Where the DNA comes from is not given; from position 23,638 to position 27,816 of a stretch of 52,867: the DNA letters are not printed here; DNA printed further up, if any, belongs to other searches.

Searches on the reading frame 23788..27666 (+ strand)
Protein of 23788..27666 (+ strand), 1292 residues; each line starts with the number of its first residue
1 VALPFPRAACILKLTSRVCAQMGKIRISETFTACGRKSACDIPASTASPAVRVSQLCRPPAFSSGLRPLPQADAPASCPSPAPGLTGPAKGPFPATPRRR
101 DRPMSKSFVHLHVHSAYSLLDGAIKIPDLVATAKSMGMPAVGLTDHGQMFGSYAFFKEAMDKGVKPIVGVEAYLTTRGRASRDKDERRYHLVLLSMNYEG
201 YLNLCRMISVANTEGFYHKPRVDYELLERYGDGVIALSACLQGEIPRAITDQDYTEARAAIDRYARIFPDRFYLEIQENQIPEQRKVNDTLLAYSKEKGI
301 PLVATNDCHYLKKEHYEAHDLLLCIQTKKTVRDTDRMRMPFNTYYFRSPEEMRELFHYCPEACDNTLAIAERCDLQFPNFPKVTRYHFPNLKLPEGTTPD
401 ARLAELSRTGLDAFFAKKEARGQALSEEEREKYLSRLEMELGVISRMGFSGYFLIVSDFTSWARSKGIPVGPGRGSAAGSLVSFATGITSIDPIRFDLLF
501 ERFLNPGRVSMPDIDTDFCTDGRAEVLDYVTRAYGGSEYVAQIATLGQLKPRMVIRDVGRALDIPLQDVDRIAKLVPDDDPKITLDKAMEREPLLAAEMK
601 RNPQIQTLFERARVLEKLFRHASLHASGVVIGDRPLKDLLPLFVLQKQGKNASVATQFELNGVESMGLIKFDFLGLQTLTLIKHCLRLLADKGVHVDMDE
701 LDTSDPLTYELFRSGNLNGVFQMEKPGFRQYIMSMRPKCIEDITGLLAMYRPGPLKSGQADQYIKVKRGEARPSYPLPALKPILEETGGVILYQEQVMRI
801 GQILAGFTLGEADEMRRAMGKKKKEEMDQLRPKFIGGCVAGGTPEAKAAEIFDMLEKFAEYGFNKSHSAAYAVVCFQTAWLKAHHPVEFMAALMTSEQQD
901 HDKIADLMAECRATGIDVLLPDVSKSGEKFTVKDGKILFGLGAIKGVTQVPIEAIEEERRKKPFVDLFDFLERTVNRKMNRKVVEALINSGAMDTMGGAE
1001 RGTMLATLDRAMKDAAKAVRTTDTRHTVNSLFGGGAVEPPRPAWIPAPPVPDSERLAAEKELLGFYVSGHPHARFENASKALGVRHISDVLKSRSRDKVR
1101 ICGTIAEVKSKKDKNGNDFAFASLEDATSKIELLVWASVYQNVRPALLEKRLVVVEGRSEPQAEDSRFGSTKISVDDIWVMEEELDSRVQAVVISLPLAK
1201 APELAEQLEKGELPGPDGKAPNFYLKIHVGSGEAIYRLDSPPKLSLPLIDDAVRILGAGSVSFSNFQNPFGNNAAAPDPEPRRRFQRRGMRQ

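Call 7: search_protein_families(library=pfam, proteins=[window:23788-27666:+], max_evalue=0.01)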
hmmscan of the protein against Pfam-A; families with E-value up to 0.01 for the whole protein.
window:23788-27666:+ (1292 aa): 6 families
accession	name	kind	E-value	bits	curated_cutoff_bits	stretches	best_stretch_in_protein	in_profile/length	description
PF07733.18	DNA_pol3_alpha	-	2e-89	300.1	23.9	1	424-675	14-260/260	Bacterial DNA polymerase III alpha NTPase domain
PF02811.25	PHP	-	3.5e-56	190.5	26.4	1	110-278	1-163/164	PHP domain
PF17657.6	DNA_pol3_finger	-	1.9e-54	183.9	22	1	678-840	1-164/166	Bacterial DNA polymerase III alpha subunit finger domain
PF14579.12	HHH_6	-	4.9e-26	91.2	25.6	1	915-999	1-86/90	Helix-hairpin-helix motif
PF01336.31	tRNA_anti-codon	-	1.2e-06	28.7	27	1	1099-1178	1-72/75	OB-fold nucleic acid binding domain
PF13742.12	tRNA_anti_2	-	4.5e-05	24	27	1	1085-1161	8-80/95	OB-fold nucleic acid binding domain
